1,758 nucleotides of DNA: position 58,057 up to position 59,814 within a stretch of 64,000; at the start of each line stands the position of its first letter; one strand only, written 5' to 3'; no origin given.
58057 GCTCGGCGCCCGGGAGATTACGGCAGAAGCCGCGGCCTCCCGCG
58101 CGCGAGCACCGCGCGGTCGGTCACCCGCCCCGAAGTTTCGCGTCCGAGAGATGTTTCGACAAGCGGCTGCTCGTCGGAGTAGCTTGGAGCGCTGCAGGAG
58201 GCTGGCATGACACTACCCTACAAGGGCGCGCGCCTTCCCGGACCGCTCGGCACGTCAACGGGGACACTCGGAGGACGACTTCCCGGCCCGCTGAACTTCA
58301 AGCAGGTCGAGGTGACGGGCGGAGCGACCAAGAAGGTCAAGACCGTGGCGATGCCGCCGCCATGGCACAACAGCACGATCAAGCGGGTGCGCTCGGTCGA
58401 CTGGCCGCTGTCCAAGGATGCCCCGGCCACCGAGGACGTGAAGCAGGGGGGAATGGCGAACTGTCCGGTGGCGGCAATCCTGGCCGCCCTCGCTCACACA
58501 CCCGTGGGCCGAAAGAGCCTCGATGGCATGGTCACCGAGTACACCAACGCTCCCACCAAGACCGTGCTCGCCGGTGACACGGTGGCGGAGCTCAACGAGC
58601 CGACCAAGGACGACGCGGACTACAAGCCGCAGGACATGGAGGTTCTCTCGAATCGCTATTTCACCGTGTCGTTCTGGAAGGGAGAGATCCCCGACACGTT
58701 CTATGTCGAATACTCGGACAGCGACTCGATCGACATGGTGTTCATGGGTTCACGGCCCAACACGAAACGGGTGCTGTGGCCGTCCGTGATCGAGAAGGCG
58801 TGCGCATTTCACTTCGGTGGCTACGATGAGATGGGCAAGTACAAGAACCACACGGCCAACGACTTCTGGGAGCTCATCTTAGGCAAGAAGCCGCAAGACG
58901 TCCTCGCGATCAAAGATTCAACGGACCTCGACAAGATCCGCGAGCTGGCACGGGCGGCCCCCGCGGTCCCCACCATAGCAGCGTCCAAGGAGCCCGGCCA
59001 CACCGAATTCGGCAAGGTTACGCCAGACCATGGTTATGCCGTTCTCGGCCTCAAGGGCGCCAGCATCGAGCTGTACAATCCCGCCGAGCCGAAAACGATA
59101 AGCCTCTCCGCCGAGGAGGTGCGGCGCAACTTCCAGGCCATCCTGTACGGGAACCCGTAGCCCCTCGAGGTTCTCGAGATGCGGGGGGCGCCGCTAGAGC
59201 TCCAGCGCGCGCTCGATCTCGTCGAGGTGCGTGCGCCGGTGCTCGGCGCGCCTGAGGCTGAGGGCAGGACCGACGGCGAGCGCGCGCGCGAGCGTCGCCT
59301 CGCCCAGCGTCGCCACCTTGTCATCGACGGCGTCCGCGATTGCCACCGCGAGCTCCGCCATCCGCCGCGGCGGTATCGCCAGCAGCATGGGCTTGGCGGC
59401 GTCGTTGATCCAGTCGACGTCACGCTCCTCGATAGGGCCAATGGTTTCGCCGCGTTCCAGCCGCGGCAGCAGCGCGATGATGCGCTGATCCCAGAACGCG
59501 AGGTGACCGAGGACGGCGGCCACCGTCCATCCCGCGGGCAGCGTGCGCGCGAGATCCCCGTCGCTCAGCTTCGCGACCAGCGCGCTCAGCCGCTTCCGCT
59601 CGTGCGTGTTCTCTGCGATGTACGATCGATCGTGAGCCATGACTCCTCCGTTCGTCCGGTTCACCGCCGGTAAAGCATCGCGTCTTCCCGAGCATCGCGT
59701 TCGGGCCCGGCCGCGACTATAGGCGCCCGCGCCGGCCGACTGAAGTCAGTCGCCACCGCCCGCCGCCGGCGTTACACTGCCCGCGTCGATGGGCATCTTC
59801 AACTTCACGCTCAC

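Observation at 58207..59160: Bacterial calpain-like cysteine protease in a lower-GC patch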

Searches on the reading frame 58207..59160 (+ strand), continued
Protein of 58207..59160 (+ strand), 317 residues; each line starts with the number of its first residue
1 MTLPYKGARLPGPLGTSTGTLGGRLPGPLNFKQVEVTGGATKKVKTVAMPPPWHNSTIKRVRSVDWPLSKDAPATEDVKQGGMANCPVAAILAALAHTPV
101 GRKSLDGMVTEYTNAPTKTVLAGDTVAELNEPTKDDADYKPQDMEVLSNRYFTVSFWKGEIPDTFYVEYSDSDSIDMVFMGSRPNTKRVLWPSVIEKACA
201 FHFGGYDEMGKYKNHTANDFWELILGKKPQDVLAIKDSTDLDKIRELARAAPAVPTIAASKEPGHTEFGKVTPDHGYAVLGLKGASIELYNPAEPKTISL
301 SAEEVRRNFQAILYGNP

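Call 21: fold_search(model_id=the predicted structure, library=pdb)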
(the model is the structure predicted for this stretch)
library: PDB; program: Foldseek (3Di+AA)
matches with E <= 10: 1229; with E <= 0.001: 29
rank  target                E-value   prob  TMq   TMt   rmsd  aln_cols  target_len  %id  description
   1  1zcm                  2.3e-08  1.00  0.54  0.53   7.1       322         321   12  Human calpain protease core inhibited by ZLLYCH2F (released 2006-01-31)
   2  6bkj_A                2.3e-08  1.00  0.54  0.55   7.9       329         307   14  Crystal Structure of Human Calpain-3 Protease Core in Complex with Leupeptin (released 2018-02-07)
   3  6bkj_D                4.8e-08  1.00  0.50  0.52   8.4       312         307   15  Crystal Structure of Human Calpain-3 Protease Core in Complex with Leupeptin (released 2018-02-07)
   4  6bgp_A                5.7e-08  1.00  0.53  0.55   9.0       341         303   15  Crystal Structure of Human Calpain-3 Protease Core Mutant-C129A (released 2018-02-07)
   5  6bdt_A                6.1e-08  1.00  0.52  0.54   8.3       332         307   13  Crystal Structure of Human Calpain-3 Protease Core Mutant-C129S (released 2018-02-07)
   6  6bjd_A                9.4e-08  1.00  0.53  0.53   9.0       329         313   13  Crystal Structure of Human Calpain-3 Protease Core in Complex with E-64 (released 2018-02-07)
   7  6bkj_B                9.4e-08  1.00  0.52  0.53   9.1       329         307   14  Crystal Structure of Human Calpain-3 Protease Core in Complex with Leupeptin (released 2018-02-07)
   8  6bkj_C                1.2e-07  1.00  0.54  0.56   8.3       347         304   15  Crystal Structure of Human Calpain-3 Protease Core in Complex with Leupeptin (released 2018-02-07)
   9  6bjd_C                1.2e-07  1.00  0.52  0.54   8.5       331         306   13  Crystal Structure of Human Calpain-3 Protease Core in Complex with E-64 (released 2018-02-07)
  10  1kxr_B                1.7e-07  1.00  0.54  0.53   7.0       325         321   12  Crystal Structure of Calcium-Bound Protease Core of Calpain I (released 2002-03-20)
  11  7w7o                  2.0e-07  1.00  0.54  0.52   7.0       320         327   13  The crystal structure of human Calpain-1 protease core in complex with 14a (released 2023-06-07)
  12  6bdt_B                2.0e-07  1.00  0.52  0.52   8.6       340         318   12  Crystal Structure of Human Calpain-3 Protease Core Mutant-C129S (released 2018-02-07)
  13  6bdt_C                2.0e-07  1.00  0.53  0.53   8.3       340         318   12  Crystal Structure of Human Calpain-3 Protease Core Mutant-C129S (released 2018-02-07)
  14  1tl9_A                2.1e-07  1.00  0.51  0.50   8.0       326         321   13  High resolution crystal structure of calpain I protease core in complex with leupeptin (released 2004-11-02)
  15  6bjd_B                2.5e-07  1.00  0.52  0.54   8.4       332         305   13  Crystal Structure of Human Calpain-3 Protease Core in Complex with E-64 (released 2018-02-07)
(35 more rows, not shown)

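Call 29: find_related_loci(query=A1, collection=genome_contigs, flank=6000)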
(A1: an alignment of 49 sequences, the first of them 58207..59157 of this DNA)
Query A1 (317 aa) in genome_contigs; peptide patterns used: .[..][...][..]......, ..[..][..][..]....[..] (x = any residue, [..] = any of these).
165 stretches matched a pattern; 52 encode a relative of the query (tblastn E <= 1e-3); 52 distinct loci.
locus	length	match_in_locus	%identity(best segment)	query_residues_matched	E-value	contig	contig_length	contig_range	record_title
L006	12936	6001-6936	50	1-317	6e-94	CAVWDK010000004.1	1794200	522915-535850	MAG: uncultured Acidobacteriaceae bacterium isolate MFD09286.bin.2.19 genome assembly, contig: contig_44403, whole genom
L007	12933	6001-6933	49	1-316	9e-91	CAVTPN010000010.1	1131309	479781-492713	MAG: uncultured Acidobacteriaceae bacterium isolate MFD00731.bin.2.120 genome assembly, contig: contig_1964, whole genom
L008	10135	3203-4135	49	1-316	7e-91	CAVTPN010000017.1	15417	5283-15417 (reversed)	MAG: uncultured Acidobacteriaceae bacterium isolate MFD00731.bin.2.120 genome assembly, contig: contig_48039, whole geno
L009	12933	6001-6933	50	1-316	3e-90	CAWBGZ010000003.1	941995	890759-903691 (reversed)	MAG: uncultured Acidobacteriaceae bacterium isolate MFD06714.bin.2.128 genome assembly, contig: contig_12222, whole geno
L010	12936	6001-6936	49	1-317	4e-90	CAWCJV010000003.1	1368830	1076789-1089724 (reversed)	MAG: uncultured Acidobacteriaceae bacterium isolate MFD09603.bin.1.101 genome assembly, contig: contig_23016, whole geno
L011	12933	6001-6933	49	1-316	3e-90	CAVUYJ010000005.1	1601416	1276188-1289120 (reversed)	MAG: uncultured Acidobacteriaceae bacterium isolate MFD05705.bin.1.33 genome assembly, contig: contig_25670, whole genom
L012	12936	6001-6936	49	1-317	7e-90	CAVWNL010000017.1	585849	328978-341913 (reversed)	MAG: uncultured Acidobacteriaceae bacterium isolate MFD09495.bin.2.6 genome assembly, contig: contig_8179, whole genome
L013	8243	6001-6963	51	1-317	2e-89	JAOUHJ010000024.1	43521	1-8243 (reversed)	MAG: Nitrospira sp. isolate 4_1_May_SF_Bin59 4_1_May_SF_Bin59_scaffold_267_c1, whole genome shotgun sequence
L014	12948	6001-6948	48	1-317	2e-83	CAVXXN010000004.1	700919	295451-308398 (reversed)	MAG: Terriglobia bacterium isolate MFD01213.bin.2.71 genome assembly, contig: contig_18723, whole genome shotgun sequenc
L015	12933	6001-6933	50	1-317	7e-82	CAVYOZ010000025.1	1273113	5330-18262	MAG: Terriglobia bacterium isolate MFD06298.bin.2.10 genome assembly, contig: contig_769, whole genome shotgun sequence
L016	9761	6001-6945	46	1-314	5e-79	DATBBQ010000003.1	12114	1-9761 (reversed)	MAG TPA_asm: Steroidobacteraceae bacterium isolate SMAG_U5763 k141_3482058, whole genome shotgun sequence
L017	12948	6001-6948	46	1-317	1e-77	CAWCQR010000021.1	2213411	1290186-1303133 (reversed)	MAG: Terriglobia bacterium isolate MFD09368.bin.1.27 genome assembly, contig: contig_8748, whole genome shotgun sequence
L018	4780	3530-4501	42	1-313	4e-69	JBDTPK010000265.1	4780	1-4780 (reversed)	MAG: Nitrospirota bacterium isolate cluster3_bin.197 NODE_103218_length_4780_cov_13.581376, whole genome shotgun sequenc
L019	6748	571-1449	43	9-317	1e-66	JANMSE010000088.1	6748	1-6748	MAG: Deltaproteobacteria bacterium isolate SOY_29_metabat_500 SOY_29_k141_3321603, whole genome shotgun sequence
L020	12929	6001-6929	46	1-315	6e-66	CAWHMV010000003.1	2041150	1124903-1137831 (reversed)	MAG: uncultured Acidobacteriaceae bacterium isolate MFD00731.bin.1.211 genome assembly, contig: contig_14877, whole geno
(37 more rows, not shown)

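Call 42: search_protein_families(library=padloc, proteins=[window:58207-59157:+], max_evalue=0.1)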
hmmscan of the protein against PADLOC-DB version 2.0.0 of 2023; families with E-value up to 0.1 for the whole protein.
window:58207-59157:+ (317 aa): 0 families

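Call 43: search_protein_families(library=phrogs, proteins=[window:58207-59157:+], max_evalue=0.1)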
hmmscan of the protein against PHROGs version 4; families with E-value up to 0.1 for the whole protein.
window:58207-59157:+ (317 aa): 1 family
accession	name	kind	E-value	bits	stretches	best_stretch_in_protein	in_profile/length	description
phrog_639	-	transcription regulation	0.023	15.9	1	96-158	12-74/95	transcriptional regulator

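Call 63: search_protein_representatives(alignment_id=A1)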
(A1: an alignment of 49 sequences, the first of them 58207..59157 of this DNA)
Query: 49 sequences, 315 profile positions. Proteins with E-value up to 0.001 (for the whole library): 1733; up to 1e-10: 278; up to 1e-30: 73. The best 150 are listed.
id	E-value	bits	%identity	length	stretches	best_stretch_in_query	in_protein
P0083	1.2e-130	451.8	-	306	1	1-315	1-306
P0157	1.6e-129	448.1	-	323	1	3-315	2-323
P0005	5.6e-129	446.3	-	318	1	1-315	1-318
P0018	1.1e-122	425.6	-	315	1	1-315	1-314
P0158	1.7e-107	375.8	-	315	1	1-315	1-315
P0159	1.2e-102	359.9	-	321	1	1-312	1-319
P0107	1.7e-101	356.1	-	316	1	6-313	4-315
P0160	1.0e-98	346.9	-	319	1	6-315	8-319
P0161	1.2e-90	320.4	-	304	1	9-313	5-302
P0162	1.7e-89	316.7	-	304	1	13-313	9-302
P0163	1.8e-88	313.3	-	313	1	1-315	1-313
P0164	2.1e-88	313.0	-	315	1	9-312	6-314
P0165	1.5e-87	310.2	-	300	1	10-313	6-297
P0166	3.3e-87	309.1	-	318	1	6-313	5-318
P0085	1.8e-86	306.7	-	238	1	81-315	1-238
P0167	2.5e-85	303.0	-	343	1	7-314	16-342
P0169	5.5e-85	301.8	-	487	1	34-314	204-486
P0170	9.1e-85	301.1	-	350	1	1-313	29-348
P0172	1.2e-83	297.4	-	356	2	158-314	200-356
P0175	2.5e-78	279.9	-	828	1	43-313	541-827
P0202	5.6e-46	173.7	-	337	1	40-313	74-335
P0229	3.5e-27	111.9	-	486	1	48-311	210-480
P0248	2.3e-22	96.1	-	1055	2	50-210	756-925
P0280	1.8e-17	80.0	-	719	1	73-293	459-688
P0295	4.6e-16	75.4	-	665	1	69-308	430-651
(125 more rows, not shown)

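Call 64: search_protein_families(library=pfam, proteins=[P0169, P0175, P0229, P0280, P0295, P0248, P0172, P0202, P0167, P0170], max_evalue=0.001)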
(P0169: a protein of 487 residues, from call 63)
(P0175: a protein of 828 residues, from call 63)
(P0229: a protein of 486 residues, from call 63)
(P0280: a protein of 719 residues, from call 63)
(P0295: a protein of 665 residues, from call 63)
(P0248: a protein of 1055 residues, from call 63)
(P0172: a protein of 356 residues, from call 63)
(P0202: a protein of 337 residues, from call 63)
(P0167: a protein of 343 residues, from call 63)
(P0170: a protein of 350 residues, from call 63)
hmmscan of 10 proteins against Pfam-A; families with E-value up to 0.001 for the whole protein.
P0169 (487 aa): 1 family
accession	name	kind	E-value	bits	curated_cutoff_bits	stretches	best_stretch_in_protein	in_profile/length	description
PF00648.27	Peptidase_C2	-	7.1e-05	22.4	23.8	1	254-450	48-221/297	Calpain family cysteine protease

P0175 (828 aa): 1 family
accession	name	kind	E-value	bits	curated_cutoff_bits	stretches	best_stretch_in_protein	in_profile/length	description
PF00648.27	Peptidase_C2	-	0.00046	19.8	23.8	1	671-804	107-241/297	Calpain family cysteine protease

P0229 (486 aa): 1 family
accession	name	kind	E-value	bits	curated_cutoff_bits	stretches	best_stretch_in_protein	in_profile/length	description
PF00648.27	Peptidase_C2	-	2.3e-11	43.8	23.8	1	334-452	118-226/297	Calpain family cysteine protease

P0280 (719 aa): 1 family
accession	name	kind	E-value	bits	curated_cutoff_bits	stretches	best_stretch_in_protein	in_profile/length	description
PF00648.27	Peptidase_C2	-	0.00047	19.8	23.8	1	460-581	43-144/297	Calpain family cysteine protease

P0295 (665 aa): 2 families
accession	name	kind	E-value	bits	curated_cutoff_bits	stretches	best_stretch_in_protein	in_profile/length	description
PF13699.11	eCIS_core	-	1.6e-32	112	22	1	139-215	1-77/79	eCIS core domain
PF00648.27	Peptidase_C2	-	9e-18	64.8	23.8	1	429-610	36-196/297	Calpain family cysteine protease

P0248 (1055 aa): 0 families

P0172 (356 aa): 1 family
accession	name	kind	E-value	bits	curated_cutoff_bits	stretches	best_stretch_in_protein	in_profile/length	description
PF00648.27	Peptidase_C2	-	0.00017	21.2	23.8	1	222-308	116-200/297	Calpain family cysteine protease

P0202 (337 aa): 1 family
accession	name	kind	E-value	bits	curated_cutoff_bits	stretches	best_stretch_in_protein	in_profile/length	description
PF00648.27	Peptidase_C2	-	3.2e-08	33.4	23.8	1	115-261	44-170/297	Calpain family cysteine protease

P0167 (343 aa): 1 family
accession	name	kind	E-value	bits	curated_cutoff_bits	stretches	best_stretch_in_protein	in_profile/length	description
PF00648.27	Peptidase_C2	-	4.4e-09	36.3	23.8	1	204-311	122-225/297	Calpain family cysteine protease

P0170 (350 aa): 0 families

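Call 71: find_related_loci(query=A1, collection=viral_contigs, flank=5000)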
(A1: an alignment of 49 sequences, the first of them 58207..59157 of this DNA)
Query A1 (317 aa) in viral_contigs; peptide patterns used: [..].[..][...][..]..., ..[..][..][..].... (x = any residue, [..] = any of these).
19 stretches matched a pattern, but none encodes a relative of the query by tblastn (E <= 1e-3).

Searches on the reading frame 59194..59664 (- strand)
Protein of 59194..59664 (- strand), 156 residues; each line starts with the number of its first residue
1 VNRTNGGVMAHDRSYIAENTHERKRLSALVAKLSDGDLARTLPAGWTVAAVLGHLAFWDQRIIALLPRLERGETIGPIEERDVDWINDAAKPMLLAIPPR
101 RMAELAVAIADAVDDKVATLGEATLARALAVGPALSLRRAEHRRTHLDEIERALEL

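Call 3: search_protein_families(library=pfam, proteins=[window:59194-59664:-], max_evalue=1)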
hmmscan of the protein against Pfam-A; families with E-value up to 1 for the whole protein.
window:59194-59664:- (156 aa): 3 families
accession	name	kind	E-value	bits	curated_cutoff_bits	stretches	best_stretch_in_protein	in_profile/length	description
PF11716.13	MDMPI_N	-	1.1e-07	33.1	24.2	1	21-128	3-119/140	Mycothiol maleylpyruvate isomerase N-terminal domain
PF12867.12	DinB_2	-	1.8e-07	32.1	24.8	1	21-129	4-99/128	DinB superfamily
PF05163.17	DinB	-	0.011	16.1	23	1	14-73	7-68/165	DinB family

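Call 4: search_protein_families(library=ncbifam, proteins=[window:59194-59664:-], max_evalue=1)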
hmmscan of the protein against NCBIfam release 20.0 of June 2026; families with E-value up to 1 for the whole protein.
window:59194-59664:- (156 aa): 4 families
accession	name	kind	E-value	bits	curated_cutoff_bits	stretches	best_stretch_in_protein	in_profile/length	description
TIGR03083.1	TIGR03083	domain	1.5e-08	35.2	50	1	21-154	4-131/202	maleylpyruvate isomerase family mycothiol-dependent enzyme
TIGR03084.1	TIGR03084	hypoth_equivalog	1.4e-05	24.8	247.95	1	16-67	4-56/253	TIGR03084 family metal-binding protein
NF011492.0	PRK14900.1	equivalog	0.06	11.1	1783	1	7-146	867-968/1044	valine--tRNA ligase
NF009807.1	PRK13291.1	equivalog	0.16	11.7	160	1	16-56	23-64/172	YfiT family bacillithiol transferase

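Call 81: find_related_loci(query=window:59197-59664:-, collection=metagenome_contigs, flank=5000)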
Query window:59197-59664:- (156 aa) in metagenome_contigs; peptide patterns used: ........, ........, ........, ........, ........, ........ (x = any residue, [..] = any of these).
600 stretches matched a pattern (row limit reached: there are more); 249 encode a relative of the query (tblastn E <= 1e-3); the best 80 are kept; 80 distinct loci.
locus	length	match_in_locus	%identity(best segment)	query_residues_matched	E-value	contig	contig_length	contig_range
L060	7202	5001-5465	75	2-155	1e-70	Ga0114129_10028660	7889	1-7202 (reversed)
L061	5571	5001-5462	59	1-152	1e-53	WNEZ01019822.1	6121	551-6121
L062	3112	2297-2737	64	7-154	4e-53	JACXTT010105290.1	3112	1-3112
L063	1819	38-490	60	1-151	3e-53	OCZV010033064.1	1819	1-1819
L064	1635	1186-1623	61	9-154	2e-53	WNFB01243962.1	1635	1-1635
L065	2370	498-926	64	12-154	9e-52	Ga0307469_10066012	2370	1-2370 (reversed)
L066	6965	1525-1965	62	9-154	3e-51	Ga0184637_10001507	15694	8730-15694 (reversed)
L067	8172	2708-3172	58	3-154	9e-51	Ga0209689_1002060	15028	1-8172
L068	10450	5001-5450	59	6-154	5e-51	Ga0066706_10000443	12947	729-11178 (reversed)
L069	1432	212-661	59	6-154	9e-53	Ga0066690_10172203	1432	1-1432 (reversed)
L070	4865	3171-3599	62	12-154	5e-51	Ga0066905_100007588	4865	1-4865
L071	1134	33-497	58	3-154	1e-53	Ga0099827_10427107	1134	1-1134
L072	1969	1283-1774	57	1-154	5e-51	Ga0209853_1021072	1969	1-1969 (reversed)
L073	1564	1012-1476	59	3-154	6e-52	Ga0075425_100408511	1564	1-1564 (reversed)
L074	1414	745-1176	63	9-152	2e-52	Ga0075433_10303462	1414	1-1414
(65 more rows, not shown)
